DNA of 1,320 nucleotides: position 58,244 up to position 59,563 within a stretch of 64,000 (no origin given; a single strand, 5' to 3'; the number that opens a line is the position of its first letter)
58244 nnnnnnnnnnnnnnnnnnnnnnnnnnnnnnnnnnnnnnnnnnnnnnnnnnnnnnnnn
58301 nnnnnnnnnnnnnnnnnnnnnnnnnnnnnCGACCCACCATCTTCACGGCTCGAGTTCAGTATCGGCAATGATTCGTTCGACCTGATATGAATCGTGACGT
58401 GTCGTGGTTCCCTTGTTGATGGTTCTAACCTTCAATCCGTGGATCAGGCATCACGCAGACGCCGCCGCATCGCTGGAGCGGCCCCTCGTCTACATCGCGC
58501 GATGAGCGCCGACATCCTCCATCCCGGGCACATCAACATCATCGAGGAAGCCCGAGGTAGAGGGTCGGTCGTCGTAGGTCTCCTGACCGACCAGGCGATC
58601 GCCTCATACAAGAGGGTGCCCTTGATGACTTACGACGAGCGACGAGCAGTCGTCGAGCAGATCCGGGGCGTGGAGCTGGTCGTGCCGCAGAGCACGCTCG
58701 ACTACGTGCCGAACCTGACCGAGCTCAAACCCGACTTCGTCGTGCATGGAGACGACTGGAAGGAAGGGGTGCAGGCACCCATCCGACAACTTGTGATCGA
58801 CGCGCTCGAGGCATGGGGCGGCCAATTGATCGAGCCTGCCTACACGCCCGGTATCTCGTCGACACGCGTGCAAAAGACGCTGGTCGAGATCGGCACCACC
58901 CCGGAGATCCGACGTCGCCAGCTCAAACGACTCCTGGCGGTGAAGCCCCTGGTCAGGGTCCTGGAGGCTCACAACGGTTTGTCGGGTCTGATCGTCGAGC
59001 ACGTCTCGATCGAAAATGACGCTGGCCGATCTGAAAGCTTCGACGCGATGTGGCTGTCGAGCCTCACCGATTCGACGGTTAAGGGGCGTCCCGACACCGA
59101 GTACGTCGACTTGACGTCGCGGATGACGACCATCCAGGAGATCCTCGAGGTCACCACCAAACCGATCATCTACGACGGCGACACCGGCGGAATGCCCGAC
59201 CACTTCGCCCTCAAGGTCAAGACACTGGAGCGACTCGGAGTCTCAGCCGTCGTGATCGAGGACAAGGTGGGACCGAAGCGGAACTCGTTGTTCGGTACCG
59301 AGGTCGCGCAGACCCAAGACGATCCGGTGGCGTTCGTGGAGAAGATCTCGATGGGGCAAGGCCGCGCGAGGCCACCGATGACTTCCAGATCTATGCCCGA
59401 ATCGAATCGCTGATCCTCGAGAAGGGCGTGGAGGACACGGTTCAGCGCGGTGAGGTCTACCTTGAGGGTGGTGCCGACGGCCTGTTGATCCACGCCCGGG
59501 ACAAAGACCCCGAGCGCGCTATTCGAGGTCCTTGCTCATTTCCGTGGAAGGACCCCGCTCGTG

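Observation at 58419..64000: Phosphonate operon built around a cytidylyltransferase-PEP mutase fusion and a TagF-like transferase: a candidate cell-surface phosphonate decoration system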

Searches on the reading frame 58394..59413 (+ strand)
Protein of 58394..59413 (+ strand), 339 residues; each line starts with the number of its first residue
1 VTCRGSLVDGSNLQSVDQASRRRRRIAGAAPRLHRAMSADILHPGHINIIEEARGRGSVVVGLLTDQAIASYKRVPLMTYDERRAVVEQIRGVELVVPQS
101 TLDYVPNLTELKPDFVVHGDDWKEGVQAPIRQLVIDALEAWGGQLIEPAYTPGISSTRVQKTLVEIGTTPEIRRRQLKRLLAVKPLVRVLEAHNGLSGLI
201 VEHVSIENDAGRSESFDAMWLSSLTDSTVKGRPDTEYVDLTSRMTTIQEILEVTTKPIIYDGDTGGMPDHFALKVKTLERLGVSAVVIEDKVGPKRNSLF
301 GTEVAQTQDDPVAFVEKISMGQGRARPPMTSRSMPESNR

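Call 5: search_protein_families(library=pfam, proteins=[window:58394-59413:+], max_evalue=0.01)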
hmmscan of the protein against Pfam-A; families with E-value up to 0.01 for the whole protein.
window:58394-59413:+ (339 aa): 2 families
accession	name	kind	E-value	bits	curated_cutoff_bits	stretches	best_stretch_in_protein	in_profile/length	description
PF13714.12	PEP_mutase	-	1.6e-22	80.7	31.5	1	178-320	2-127/240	Phosphoenolpyruvate phosphomutase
PF01467.32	CTP_transf_like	-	5.1e-15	56.3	21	1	40-160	7-131/133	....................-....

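Call 6: find_homologous_proteins(query=window:58394-59413:+, max_evalue=1e-10)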
Query window:58394-59413:+ (339 aa): 8000 proteins with E <= 1e-10 among 8000 candidates; the best 120 are listed.
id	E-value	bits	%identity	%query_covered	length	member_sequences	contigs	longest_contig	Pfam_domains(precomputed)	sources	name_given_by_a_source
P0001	3.8e-194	662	100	89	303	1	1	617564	PF13714.13,PF01467.33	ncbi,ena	-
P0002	8.9e-173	592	91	86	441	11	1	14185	PF13714.13,PF01467.33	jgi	jgi:phosphoenolpyruvate phosphomutase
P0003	2.1e-164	564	86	86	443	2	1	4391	PF13714.13,PF01467.33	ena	-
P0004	2.4e-163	561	86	87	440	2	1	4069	PF13714.13,PF01467.33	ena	-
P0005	3.7e-160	550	84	86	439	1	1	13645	PF13714.13,PF01467.33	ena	-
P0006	1.6e-158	545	83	86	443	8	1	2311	PF13714.13,PF01467.33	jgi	jgi:phosphoenolpyruvate phosphomutase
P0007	1.4e-155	535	84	84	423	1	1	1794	PF13714.13,PF01467.33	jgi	jgi:phosphoenolpyruvate phosphomutase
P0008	5.1e-155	534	84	85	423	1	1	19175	PF13714.13,PF01467.33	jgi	jgi:phosphoenolpyruvate phosphomutase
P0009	2.6e-154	531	82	86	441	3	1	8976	PF13714.13,PF01467.33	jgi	-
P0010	2.8e-149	515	77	87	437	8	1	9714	PF13714.13,PF01467.33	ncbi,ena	-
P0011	9.4e-146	503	77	87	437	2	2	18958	PF13714.13,PF01467.33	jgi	jgi:phosphoenolpyruvate phosphomutase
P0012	4.9e-144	497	75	86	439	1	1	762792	PF13714.13,PF01467.33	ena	-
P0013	5.6e-143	494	75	86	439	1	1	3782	PF13714.13,PF01467.33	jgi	-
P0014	7.2e-142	490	77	85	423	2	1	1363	PF13714.13,PF01467.33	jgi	jgi:phosphoenolpyruvate phosphomutase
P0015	2.2e-141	489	75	85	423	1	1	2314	PF13714.13,PF01467.33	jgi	jgi:phosphoenolpyruvate phosphomutase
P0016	1.3e-139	483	74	86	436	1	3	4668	PF13714.13,PF01467.33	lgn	-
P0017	2.6e-139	482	74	86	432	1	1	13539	PF13714.13,PF01467.33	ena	-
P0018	3.7e-138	478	73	87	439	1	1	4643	PF13714.13,PF01467.33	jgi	jgi:phosphoenolpyruvate phosphomutase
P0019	2.1e-137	476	72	86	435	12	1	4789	PF13714.13,PF01467.33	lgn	-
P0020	4.3e-137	475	72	86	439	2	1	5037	PF13714.13,PF01467.33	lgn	-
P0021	1.4e-136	473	71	86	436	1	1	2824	PF13714.13,PF01467.33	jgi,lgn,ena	-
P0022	1.5e-136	473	70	86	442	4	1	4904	PF13714.13,PF01467.33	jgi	jgi:phosphoenolpyruvate phosphomutase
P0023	2.7e-136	472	72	86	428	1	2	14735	PF13714.13,PF01467.33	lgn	-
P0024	3.3e-136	472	72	86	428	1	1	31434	PF13714.13,PF01467.33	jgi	jgi:phosphoenolpyruvate phosphomutase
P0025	8.3e-136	470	72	86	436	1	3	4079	PF13714.13,PF01467.33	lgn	-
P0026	2.5e-135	469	73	86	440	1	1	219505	PF13714.13,PF01467.33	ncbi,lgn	-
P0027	3.4e-135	468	72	86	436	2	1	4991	PF13714.13,PF01467.33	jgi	jgi:phosphoenolpyruvate mutase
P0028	5.4e-135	468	72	86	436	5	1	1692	PF13714.13,PF01467.33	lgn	-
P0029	1.0e-134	467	72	86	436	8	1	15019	PF13714.13,PF01467.33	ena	-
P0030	1.3e-134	467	71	86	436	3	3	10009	PF13714.13,PF01467.33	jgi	jgi:phosphoenolpyruvate phosphomutase / 2-hydroxyethylphosphonate cytidylyltransferase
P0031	1.3e-134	466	73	86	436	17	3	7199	PF13714.13,PF01467.33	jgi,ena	jgi:phosphoenolpyruvate phosphomutase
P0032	1.9e-134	466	72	86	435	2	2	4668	PF13714.13,PF01467.33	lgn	-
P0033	5.4e-134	464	72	86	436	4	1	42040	PF13714.13,PF01467.33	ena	-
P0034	5.5e-134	464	71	86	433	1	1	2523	PF13714.13,PF01467.33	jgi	jgi:phosphoenolpyruvate phosphomutase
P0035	6.0e-134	464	73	86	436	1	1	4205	PF13714.13,PF01467.33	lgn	-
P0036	6.6e-134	464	72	86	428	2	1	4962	PF13714.13,PF01467.33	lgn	-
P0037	8.1e-134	464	72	86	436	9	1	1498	PF13714.13,PF01467.33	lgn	-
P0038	9.2e-134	464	71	86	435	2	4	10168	PF13714.13,PF01467.33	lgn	-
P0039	2.2e-133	462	71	86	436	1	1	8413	PF13714.13,PF01467.33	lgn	-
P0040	3.3e-133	462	71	86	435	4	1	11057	PF13714.13,PF01467.33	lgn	-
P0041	6.1e-133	461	71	86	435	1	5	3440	PF13714.13,PF01467.33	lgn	-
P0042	1.4e-132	460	71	86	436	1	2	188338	PF13714.13,PF01467.33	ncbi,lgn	ncbi:MAG: phosphoenolpyruvate mutase [Actinomycetota bacterium]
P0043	2.0e-132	459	71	86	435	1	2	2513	PF13714.13,PF01467.33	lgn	-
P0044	4.7e-132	458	70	86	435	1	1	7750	PF13714.13,PF01467.33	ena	-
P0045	6.8e-132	458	71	86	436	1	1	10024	PF13714.13,PF01467.33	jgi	-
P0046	1.1e-131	457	70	86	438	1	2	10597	PF13714.13,PF01467.33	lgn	-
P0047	1.4e-131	457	72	85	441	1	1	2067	PF13714.13,PF01467.33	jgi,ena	-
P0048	7.2e-131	454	71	86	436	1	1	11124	PF13714.13,PF01467.33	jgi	jgi:phosphoenolpyruvate phosphomutase / 2-hydroxyethylphosphonate cytidylyltransferase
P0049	4.5e-130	452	70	86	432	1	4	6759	PF13714.13,PF01467.33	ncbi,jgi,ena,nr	ncbi:MAG: phosphoenolpyruvate mutase [Actinobacteria bacterium]|nr:MAG: phosphoenolpyruvate mutase [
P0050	1.2e-129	450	70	86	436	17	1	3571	PF13714.13,PF01467.33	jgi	-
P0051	2.1e-129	449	69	86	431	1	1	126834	PF13714.13,PF01467.33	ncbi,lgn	ncbi:MAG: phosphoenolpyruvate mutase [Planctomycetota bacterium]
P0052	2.5e-129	449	68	86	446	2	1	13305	PF13714.13,PF01467.33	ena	-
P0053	3.4e-129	449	70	86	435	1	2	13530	PF13714.13,PF01467.33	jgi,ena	-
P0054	3.5e-129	449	70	85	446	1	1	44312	PF13714.13,PF01467.33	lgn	-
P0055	1.4e-128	447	69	86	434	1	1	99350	PF13714.13,PF01467.33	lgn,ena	-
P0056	1.6e-128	447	70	85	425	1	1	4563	PF13714.13,PF01467.33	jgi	-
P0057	2.4e-128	446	68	86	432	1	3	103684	PF13714.13,PF01467.33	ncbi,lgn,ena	-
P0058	4.1e-128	445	68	86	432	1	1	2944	PF13714.13,PF01467.33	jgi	jgi:phosphoenolpyruvate phosphomutase / 2-hydroxyethylphosphonate cytidylyltransferase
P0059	4.4e-128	445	68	85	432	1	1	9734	PF13714.13,PF01467.33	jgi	jgi:phosphoenolpyruvate phosphomutase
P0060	8.0e-128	444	67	86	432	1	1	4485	PF13714.13,PF01467.33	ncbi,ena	-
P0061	1.3e-127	444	68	86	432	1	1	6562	PF13714.13,PF01467.33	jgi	jgi:phosphoenolpyruvate phosphomutase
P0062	1.5e-127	443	68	86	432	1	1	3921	PF13714.13,PF01467.33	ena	-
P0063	1.7e-127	443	69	86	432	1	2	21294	PF13714.13,PF01467.33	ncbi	-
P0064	2.0e-127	443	67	86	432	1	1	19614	PF13714.13,PF01467.33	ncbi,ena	-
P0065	2.5e-127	443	68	86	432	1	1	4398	PF13714.13,PF01467.33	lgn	-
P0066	3.9e-127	442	69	86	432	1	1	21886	PF13714.13,PF01467.33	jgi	jgi:phosphoenolpyruvate phosphomutase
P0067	4.4e-127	442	70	86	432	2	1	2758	PF13714.13,PF01467.33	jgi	jgi:phosphoenolpyruvate mutase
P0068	6.1e-127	441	67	87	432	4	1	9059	PF13714.13,PF01467.33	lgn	-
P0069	1.5e-126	440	68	87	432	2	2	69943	PF13714.13,PF01467.33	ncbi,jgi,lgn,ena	-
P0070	1.8e-126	440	71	86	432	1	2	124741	PF13714.13,PF01467.33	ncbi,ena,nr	ncbi:phosphoenolpyruvate mutase [bacterium]|nr:phosphoenolpyruvate mutase [bacterium] MDB4810133.1 p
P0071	2.6e-126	439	67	86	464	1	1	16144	PF13714.13,PF01467.33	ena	-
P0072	2.6e-126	439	65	91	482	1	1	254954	PF13714.13,PF01467.33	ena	-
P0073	2.9e-126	439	66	86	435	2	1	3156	PF13714.13,PF01467.33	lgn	-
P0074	3.3e-126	439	67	86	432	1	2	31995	PF13714.13,PF01467.33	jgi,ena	-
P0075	4.2e-126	439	69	86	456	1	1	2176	PF13714.13,PF01467.33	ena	-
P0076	8.4e-126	438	65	93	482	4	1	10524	PF13714.13,PF01467.33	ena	-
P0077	1.2e-125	437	68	86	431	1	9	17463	PF13714.13,PF01467.33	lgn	-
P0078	1.8e-125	436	66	86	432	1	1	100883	PF13714.13,PF01467.33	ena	-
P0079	2.8e-125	436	66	86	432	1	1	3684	PF13714.13,PF01467.33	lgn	-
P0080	2.9e-125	436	66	86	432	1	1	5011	PF13714.13,PF01467.33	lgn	-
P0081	3.2e-125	436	65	87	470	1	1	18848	PF13714.13,PF01467.33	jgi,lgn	-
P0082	4.2e-125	435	67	86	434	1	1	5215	PF13714.13,PF01467.33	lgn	-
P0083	4.8e-125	435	67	86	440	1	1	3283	PF13714.13,PF01467.33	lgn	-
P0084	5.3e-125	435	66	86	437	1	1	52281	PF13714.13,PF01467.33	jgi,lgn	jgi:phosphoenolpyruvate phosphomutase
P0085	6.1e-125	435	66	86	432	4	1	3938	PF13714.13,PF01467.33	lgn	-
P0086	7.0e-125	435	65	90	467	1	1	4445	PF13714.13,PF01467.33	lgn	-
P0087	9.0e-125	434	67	87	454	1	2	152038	PF13714.13,PF01467.33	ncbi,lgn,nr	ncbi:MAG: phosphoenolpyruvate mutase [Deltaproteobacteria bacterium]|nr:phosphoenolpyruvate mutase [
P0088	9.5e-125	434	68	87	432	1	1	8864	PF13714.13,PF01467.33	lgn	-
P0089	9.9e-125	434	65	86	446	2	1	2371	PF13714.13,PF01467.33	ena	-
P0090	1.1e-124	434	67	86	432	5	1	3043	PF13714.13,PF01467.33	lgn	-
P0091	1.1e-124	434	67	87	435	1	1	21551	PF13714.13,PF01467.33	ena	-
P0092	1.2e-124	434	68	86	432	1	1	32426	PF13714.13,PF01467.33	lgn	-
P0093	1.3e-124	434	65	87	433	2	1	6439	PF13714.13,PF01467.33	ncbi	-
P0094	1.5e-124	433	67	86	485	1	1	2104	PF13714.13,PF01467.33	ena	-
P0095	1.5e-124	433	66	86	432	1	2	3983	PF13714.13,PF01467.33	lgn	-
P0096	1.8e-124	433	66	87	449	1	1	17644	PF13714.13,PF01467.33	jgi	jgi:phosphoenolpyruvate phosphomutase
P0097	1.8e-124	433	69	84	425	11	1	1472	PF13714.13,PF01467.33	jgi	jgi:phosphoenolpyruvate phosphomutase / 2-hydroxyethylphosphonate cytidylyltransferase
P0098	1.9e-124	433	67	86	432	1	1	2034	PF13714.13,PF01467.33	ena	-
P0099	2.7e-124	433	66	86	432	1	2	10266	PF13714.13,PF01467.33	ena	-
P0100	2.7e-124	433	66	86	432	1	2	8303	PF13714.13,PF01467.33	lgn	-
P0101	2.7e-124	433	66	86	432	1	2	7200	PF13714.13,PF01467.33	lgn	-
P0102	2.9e-124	433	67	84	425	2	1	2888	PF13714.13,PF01467.33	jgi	-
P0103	3.2e-124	432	66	86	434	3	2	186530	PF13714.13,PF01467.33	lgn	-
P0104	4.1e-124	432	67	86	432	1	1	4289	PF13714.13,PF01467.33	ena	-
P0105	4.8e-124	432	66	86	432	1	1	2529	PF13714.13,PF01467.33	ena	-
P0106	5.2e-124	432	66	86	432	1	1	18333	PF13714.13,PF01467.33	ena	-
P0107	5.2e-124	432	67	84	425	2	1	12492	PF13714.13,PF01467.33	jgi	jgi:phosphoenolpyruvate phosphomutase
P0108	5.7e-124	432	67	86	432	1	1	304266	PF13714.13,PF01467.33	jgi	jgi:phosphoenolpyruvate phosphomutase / 2-hydroxyethylphosphonate cytidylyltransferase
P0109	6.0e-124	431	67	84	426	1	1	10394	PF13714.13,PF01467.33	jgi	jgi:phosphoenolpyruvate phosphomutase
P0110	6.4e-124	431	65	86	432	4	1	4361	PF13714.13,PF01467.33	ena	-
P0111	7.4e-124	431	66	86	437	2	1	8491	PF13714.13,PF01467.33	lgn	-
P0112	7.8e-124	431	66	86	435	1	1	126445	PF13714.13,PF01467.33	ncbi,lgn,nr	ncbi:MAG: phosphoenolpyruvate mutase [Deltaproteobacteria bacterium]|nr:MAG: phosphoenolpyruvate mut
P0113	8.3e-124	431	67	86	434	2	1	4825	PF13714.13,PF01467.33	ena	-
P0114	8.6e-124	431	66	86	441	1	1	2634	PF13714.13,PF01467.33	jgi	-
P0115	1.1e-123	431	67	86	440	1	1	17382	PF13714.13,PF01467.33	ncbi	-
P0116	1.3e-123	430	66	86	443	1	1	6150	PF13714.13,PF01467.33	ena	-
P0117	1.3e-123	430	66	86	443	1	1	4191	PF13714.13,PF01467.33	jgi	-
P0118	1.4e-123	430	65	86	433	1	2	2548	PF13714.13,PF01467.33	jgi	jgi:phosphoenolpyruvate phosphomutase / 2-hydroxyethylphosphonate cytidylyltransferase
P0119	1.4e-123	430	65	86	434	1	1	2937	PF13714.13,PF01467.33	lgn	-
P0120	1.6e-123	430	65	86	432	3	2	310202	PF13714.13,PF01467.33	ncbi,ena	-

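Call 7: find_encoding_contigs(protein=P0001, flank=10000, max_places=4)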
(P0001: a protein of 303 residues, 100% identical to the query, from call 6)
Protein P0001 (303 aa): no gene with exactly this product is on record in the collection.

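Call 8: find_encoding_contigs(protein=P0002, flank=10000, max_places=4)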
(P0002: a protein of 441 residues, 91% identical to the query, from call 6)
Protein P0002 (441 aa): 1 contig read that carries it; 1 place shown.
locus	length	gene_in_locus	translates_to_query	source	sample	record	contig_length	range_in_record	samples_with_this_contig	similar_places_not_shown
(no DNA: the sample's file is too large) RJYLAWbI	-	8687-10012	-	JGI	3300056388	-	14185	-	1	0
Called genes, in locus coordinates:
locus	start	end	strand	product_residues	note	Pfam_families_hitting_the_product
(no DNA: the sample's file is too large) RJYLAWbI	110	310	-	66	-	PF04964:Flp_Fap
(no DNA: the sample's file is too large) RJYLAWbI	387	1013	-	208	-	PF00072:Response_reg, PF00196:GerE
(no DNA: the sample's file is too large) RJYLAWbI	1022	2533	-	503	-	PF07730:HisKA_3, PF02518:HATPase_c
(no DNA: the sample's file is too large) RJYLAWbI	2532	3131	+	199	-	PF01121:CoaE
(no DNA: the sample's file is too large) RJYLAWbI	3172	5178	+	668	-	PF00270:DEAD (faint), PF04851:ResIII, PF17757:UvrB_inter, PF27431:UvrB_3rd, PF00271:Helicase_C, PF12344:UvrB, PF02151:UVR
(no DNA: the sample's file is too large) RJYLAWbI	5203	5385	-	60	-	-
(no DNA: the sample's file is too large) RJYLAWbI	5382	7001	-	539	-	PF00884:Sulfatase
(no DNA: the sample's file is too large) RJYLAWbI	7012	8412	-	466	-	PF00884:Sulfatase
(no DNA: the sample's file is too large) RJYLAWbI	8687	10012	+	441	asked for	PF01467:CTP_transf_like, PF13714:PEP_mutase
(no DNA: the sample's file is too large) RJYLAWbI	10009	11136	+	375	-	PF02776:TPP_enzyme_N, PF02775:TPP_enzyme_C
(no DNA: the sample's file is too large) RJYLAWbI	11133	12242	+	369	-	PF00465:Fe-ADH, PF13685:Fe-ADH_2 (weak), PF25137:ADH_Fe_C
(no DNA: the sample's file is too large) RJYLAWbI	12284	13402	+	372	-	PF04464:Glyphos_transf (faint)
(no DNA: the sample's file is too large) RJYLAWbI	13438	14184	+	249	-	?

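Call 9: find_encoding_contigs(protein=P0005, flank=10000, max_places=3)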
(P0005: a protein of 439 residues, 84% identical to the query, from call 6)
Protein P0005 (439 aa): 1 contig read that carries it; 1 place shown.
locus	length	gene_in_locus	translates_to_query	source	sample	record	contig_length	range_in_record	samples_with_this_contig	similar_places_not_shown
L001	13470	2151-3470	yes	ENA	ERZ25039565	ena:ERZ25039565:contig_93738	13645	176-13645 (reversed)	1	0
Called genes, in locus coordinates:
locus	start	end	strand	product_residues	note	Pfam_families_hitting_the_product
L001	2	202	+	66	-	?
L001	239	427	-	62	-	-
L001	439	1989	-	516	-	PF00884:Sulfatase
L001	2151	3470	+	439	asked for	PF01467:CTP_transf_like, PF13714:PEP_mutase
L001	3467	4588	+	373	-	PF02776:TPP_enzyme_N, PF02775:TPP_enzyme_C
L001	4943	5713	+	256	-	PF00465:Fe-ADH, PF25137:ADH_Fe_C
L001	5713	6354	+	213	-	-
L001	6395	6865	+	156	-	-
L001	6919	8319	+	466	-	PF00535:Glycos_transf_2, PF13641:Glyco_tranf_2_3 (weak), PF13489:Methyltransf_23 (weak), PF08242:Methyltransf_12 (weak)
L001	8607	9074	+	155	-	-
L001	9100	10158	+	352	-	PF00884:Sulfatase (weak)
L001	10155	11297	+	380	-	-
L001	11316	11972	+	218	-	PF17760:UvrA_inter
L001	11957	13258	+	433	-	PF17755:UvrA_DNA-bind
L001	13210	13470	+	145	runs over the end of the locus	?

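Call 10: find_encoding_contigs(protein=P0012, flank=10000, max_places=3)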
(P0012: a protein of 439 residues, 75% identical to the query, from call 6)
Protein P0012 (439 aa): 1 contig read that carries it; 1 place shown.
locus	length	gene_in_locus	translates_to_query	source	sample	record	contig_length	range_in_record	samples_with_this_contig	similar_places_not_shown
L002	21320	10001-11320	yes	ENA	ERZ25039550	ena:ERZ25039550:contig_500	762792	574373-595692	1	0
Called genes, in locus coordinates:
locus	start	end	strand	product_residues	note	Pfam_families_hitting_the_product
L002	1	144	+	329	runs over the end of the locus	-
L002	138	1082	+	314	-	-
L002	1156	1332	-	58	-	PF04964:Flp_Fap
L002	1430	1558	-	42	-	-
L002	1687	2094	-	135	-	PF04545:Sigma70_r4 (faint), PF00196:GerE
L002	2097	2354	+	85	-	-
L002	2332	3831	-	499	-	PF07730:HisKA_3, PF02518:HATPase_c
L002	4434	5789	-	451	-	-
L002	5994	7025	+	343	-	PF04851:ResIII, PF17757:UvrB_inter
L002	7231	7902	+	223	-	PF00271:Helicase_C, PF12344:UvrB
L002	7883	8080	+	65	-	PF02151:UVR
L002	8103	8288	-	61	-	-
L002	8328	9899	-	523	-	PF00884:Sulfatase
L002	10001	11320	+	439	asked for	PF01467:CTP_transf_like, PF13714:PEP_mutase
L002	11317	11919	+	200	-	PF02776:TPP_enzyme_N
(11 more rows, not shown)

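Call 51: search_protein_families(library=ncbifam, proteins=[P0002], max_evalue=0.001)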
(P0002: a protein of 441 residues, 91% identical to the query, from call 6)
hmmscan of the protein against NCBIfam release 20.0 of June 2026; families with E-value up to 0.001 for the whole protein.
P0002 (441 aa): 10 families
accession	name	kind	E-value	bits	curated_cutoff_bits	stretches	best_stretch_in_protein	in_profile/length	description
TIGR02320.1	PEP_mutase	equivalog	3.4e-106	354.4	319.55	1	159-440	1-283/284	phosphoenolpyruvate mutase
TIGR02321.1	Pphn_pyruv_hyd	equivalog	2e-37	128.9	374.4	1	157-429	5-267/290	phosphonopyruvate hydrolase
TIGR02317.1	prpB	equivalog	8.7e-23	80.9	354.4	1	156-421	2-254/285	methylisocitrate lyase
NF008455.0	PRK11320.1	equivalog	2e-16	60.1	353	1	196-420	38-260/295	methylisocitrate lyase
TIGR01518.1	g3p_cytidyltrns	equivalog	1.4e-15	57.5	165.4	1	17-106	3-94/125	glycerol-3-phosphate cytidylyltransferase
TIGR00125.1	cyt_tran_rel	domain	2.2e-13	50.2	27.7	1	15-75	2-62/65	adenylyltransferase/cytidyltransferase family protein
TIGR02199.1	rfaE_dom_II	equivalog_domain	3.5e-13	49.6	181.5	1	13-142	12-139/144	D-glycero-beta-D-manno-heptose 1-phosphate adenylyltransferase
TIGR02319.1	CPEP_Pphonmut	equivalog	1.7e-09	37.3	420.05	1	198-350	37-187/294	carboxyvinyl-carboxyphosphonate phosphorylmutase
NF008454.0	PRK11316.1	equivalog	4.3e-08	32.2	521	1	21-143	349-469/475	bifunctional D-glycero-beta-D-manno-heptose-7-phosphate kinase/D-glycero-beta-D-manno-heptose 1-phosphate adenylyltransferase HldE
NF001985.0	PRK00777.1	subfamily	1.2e-06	28.7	104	1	22-71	14-64/157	pantetheine-phosphate adenylyltransferase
